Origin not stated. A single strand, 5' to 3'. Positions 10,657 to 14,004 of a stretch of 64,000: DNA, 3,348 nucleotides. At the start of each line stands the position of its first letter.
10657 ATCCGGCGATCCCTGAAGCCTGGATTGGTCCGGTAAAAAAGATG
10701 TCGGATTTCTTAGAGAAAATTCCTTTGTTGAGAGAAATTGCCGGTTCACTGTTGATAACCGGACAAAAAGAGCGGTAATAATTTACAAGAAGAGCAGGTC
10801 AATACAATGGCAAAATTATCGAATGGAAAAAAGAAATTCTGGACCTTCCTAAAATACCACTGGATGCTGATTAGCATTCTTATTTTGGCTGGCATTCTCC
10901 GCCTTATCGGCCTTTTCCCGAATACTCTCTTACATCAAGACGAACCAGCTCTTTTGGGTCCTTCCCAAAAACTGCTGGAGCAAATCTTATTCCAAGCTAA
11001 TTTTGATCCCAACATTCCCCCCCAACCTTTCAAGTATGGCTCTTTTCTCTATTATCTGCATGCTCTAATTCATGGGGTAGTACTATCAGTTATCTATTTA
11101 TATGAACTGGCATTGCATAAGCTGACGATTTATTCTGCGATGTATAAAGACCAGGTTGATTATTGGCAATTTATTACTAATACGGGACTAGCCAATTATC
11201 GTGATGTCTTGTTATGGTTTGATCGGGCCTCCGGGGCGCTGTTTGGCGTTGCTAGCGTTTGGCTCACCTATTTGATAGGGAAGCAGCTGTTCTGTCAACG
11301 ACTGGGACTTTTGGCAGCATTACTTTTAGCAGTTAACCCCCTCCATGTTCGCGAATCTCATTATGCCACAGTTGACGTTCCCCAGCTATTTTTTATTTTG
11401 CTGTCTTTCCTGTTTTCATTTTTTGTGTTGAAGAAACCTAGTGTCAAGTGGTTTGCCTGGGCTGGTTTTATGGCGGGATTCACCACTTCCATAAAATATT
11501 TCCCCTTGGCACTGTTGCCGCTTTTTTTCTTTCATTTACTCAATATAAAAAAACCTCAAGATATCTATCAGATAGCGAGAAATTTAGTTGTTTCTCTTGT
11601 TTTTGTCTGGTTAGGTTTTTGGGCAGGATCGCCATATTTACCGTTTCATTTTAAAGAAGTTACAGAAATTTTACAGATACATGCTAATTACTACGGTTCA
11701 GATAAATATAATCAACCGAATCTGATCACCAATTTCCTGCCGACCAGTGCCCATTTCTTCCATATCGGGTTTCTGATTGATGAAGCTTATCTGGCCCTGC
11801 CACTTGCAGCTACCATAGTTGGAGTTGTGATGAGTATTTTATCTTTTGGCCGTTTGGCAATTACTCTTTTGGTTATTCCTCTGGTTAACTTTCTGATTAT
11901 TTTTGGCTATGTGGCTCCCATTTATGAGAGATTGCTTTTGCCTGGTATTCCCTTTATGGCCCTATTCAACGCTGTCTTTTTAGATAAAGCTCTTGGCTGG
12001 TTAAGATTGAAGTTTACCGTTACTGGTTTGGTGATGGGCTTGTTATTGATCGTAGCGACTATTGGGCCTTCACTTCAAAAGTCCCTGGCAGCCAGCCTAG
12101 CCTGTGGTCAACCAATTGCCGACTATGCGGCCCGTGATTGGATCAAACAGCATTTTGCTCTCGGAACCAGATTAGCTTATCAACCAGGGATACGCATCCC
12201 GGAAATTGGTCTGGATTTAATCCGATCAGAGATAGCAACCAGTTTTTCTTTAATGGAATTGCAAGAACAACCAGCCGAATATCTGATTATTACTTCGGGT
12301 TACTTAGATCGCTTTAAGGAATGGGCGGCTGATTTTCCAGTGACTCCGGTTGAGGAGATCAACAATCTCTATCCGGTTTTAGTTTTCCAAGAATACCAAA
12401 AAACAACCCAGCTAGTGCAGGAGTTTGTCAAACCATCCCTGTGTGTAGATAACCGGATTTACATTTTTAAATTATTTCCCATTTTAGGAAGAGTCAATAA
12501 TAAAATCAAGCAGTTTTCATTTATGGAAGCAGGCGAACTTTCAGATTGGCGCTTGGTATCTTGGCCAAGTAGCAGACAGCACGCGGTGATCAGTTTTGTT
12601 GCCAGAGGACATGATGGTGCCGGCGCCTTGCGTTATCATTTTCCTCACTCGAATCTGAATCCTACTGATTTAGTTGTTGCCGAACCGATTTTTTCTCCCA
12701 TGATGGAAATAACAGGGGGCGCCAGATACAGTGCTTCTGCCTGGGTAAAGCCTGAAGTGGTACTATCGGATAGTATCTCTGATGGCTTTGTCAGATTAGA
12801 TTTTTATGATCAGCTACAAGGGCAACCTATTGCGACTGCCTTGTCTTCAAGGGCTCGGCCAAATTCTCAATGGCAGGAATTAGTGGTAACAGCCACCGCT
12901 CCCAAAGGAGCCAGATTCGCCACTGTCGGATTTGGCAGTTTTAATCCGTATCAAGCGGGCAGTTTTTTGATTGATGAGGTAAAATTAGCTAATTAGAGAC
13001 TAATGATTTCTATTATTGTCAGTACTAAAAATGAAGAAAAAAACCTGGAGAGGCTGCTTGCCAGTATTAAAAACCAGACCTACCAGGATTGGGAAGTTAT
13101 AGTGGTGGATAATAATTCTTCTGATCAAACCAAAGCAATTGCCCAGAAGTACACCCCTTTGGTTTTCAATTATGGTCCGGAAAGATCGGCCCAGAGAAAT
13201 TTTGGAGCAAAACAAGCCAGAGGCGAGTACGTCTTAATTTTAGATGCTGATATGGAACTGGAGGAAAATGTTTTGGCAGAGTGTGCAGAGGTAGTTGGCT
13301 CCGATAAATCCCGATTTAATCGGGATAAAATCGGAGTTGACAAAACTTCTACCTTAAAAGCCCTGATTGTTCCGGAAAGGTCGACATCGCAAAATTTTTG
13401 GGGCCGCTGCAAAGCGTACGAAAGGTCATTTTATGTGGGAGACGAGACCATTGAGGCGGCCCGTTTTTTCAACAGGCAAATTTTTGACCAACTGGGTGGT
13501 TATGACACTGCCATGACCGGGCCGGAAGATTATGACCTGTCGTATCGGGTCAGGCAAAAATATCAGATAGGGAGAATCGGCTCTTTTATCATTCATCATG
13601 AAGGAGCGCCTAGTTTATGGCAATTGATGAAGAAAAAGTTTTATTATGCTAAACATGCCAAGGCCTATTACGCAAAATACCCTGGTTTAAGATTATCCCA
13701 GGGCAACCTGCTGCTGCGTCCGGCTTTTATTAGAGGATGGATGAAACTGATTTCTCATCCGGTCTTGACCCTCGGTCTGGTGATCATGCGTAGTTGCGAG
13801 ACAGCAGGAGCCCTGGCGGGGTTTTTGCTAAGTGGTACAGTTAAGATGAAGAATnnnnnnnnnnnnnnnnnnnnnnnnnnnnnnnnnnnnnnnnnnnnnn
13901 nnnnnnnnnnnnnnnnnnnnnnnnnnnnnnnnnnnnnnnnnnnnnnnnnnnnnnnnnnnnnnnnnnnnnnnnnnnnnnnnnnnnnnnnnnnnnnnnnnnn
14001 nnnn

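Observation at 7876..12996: Paralog pair of PMT/ArnT-like GT-C enzymes with C-terminal CBM-like beta-sandwich domains, separated by a methyltransferase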

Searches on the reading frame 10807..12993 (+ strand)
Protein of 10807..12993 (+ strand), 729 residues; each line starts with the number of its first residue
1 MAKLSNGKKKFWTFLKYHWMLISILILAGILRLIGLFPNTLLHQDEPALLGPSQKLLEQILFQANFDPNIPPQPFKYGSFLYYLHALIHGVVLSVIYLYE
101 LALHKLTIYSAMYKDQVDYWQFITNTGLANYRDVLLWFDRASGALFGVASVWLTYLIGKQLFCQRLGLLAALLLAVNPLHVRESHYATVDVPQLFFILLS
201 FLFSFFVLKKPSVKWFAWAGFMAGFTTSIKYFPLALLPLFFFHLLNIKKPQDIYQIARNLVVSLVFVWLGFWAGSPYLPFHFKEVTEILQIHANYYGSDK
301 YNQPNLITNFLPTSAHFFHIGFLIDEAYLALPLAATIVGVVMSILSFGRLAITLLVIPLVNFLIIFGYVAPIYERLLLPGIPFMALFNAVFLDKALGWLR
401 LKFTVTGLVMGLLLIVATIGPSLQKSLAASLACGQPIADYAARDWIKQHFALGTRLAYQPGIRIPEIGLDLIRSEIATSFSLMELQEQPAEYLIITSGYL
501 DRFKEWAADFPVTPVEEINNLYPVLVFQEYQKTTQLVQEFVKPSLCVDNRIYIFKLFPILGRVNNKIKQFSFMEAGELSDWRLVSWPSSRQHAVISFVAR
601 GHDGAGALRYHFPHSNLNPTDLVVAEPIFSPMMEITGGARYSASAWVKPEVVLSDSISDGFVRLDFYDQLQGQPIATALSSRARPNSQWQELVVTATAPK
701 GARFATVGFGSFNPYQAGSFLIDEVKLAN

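Call 4: search_protein_families(library=pfam, proteins=[window:10807-12993:+], max_evalue=1)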
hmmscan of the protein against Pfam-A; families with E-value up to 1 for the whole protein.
window:10807-12993:+ (729 aa): 4 families
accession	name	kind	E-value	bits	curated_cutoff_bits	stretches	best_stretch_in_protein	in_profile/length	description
PF13231.12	PMT_2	-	4.7e-14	53.3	26.1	1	143-246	28-132/160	Dolichyl-phosphate-mannose-protein mannosyltransferase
PF02366.24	PMT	-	2.2e-09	37.7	22.7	1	121-247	67-200/245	Dolichyl-phosphate-mannose-protein mannosyltransferase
PF02516.20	STT3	-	0.0001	22.4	24.5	1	63-406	54-378/405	Oligosaccharyl transferase STT3, N-terminal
PF13829.11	DUF4191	-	0.015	15.1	30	0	286-351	9-73/219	Domain of unknown function (DUF4191)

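Call 5: search_protein_families(library=ncbifam, proteins=[window:10807-12993:+], max_evalue=1)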
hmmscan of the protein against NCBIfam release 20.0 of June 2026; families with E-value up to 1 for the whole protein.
window:10807-12993:+ (729 aa): 3 families
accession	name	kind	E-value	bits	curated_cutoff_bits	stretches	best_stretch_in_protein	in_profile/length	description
TIGR04154.1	archaeo_STT3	subfamily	0.00028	19.4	450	1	143-190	102-150/831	oligosaccharyl transferase, archaeosortase A system-associated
NF048003.1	GTA_spike_fiber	domain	0.013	16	36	1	635-722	64-156/182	phage head spike fiber domain-containing protein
TIGR03663.1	TIGR03663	subfamily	0.015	14.3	126.25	1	140-231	74-164/435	flippase activity-associated protein Agl23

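Call 10: search_solved_structures(query=window:10807-12993:+, max_evalue=1)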
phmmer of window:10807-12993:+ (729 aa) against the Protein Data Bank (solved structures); distinct sequences matched with E-value up to 1: 0.

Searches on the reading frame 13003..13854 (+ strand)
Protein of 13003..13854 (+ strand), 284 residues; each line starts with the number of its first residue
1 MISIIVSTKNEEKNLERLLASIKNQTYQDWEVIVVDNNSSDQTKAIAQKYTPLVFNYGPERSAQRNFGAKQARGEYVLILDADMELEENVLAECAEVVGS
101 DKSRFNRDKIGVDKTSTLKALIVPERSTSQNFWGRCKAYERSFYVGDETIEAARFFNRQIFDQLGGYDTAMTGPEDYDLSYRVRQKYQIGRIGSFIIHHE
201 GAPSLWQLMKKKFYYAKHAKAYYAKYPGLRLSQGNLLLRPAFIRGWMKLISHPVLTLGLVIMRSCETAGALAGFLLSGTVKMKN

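Call 17: search_protein_families(library=pfam, proteins=[window:13003-13854:+], max_evalue=0.001)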
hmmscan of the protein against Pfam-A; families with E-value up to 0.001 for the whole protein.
window:13003-13854:+ (284 aa): 3 families
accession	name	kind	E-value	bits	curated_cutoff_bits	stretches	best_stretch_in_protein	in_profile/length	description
PF00535.33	Glycos_transf_2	-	5.5e-28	98.4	23.3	1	3-121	1-129/168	Glycosyl transferase family 2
PF10111.15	Glyco_tranf_2_2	-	8.2e-11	42.3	27.3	1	3-104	1-112/276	Glycosyltransferase like family 2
PF13641.12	Glyco_tranf_2_3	-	1.1e-05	26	27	1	2-184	3-195/230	Glycosyltransferase like family 2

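Call 67: search_protein_families(library=ncbifam, proteins=[window:13003-13854:+], max_evalue=0.00001)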
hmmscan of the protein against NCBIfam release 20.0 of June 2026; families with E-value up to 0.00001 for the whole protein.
window:13003-13854:+ (284 aa): 18 families
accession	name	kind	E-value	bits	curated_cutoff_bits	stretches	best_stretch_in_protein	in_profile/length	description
TIGR04283.1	glyco_like_mftF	equivalog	1.1e-29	103.6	182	1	2-196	1-182/221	TIGR04283 family arsenosugar biosynthesis glycosyltransferase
NF041875.1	EPS_EpsD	equivalog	4.9e-19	68.9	370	1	2-185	1-191/325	exopolysaccharide biosynthesis glycosyltransferase EpsD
TIGR03965.1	mycofact_glyco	equivalog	2.5e-16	59.6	280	1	2-228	76-309/467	mycofactocin biosynthesis glycosyltransferase MftF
NF047683.1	TeichurnBiosyTuaG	equivalog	6e-13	49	400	1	2-94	8-107/252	teichuronic acid biosynthesis protein TuaG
NF007482.0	PRK10073.1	equivalog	6.7e-13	48.3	423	1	2-94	8-106/334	glycosyltransferase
NF050050.1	ProtGlycPglI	equivalog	4.6e-11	42.6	500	1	2-93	4-103/306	GalNAc(5)-diNAcBac-PP-undecaprenol beta-1,3-glucosyltransferase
TIGR03937.1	PgaC_IcaA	equivalog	1.1e-10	41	422.3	1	1-90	46-142/407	poly-beta-1,6-N-acetyl-D-glucosamine synthase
NF038302.1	EPS_HpsE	equivalog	2.2e-10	40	300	1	2-93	3-106/307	hormogonium polysaccharide biosynthesis glycosyltransferase HpsE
NF038299.1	EPS_HpsN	equivalog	1.3e-09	37.5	425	1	1-97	2-105/317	hormogonium polysaccharide biosynthesis glycosyltransferase HpsN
NF053739.1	GlytfEpsEBac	equivalog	3.4e-09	36.1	450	1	2-51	3-52/265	glycosyltransferase EpsE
NF045692.1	OglycostaseCruG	equivalog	6.6e-08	31.9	600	1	2-50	43-91/386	2'-O-glycosyltransferase CruG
TIGR04182.1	glyco_TIGR04182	equivalog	2.3e-07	30.5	325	1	2-84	2-83/293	S-layer glycoprotein N-glycosyltransferase AglJ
TIGR03469.1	HpnB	hypoth_equivalog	1.6e-06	27.4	379.25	0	2-50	46-95/386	hopene-associated glycosyltransferase HpnB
NF050819.1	PolSacchBiosHfsG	equivalog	2.6e-06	26.8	500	1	2-195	14-213/302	polysaccharide biosynthesis protein HfsG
NF041394.1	GtaseAglG_Halo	equivalog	3.1e-06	26.7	440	0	3-172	4-179/304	glucosyl-dolichyl phosphate glucuronosyltransferase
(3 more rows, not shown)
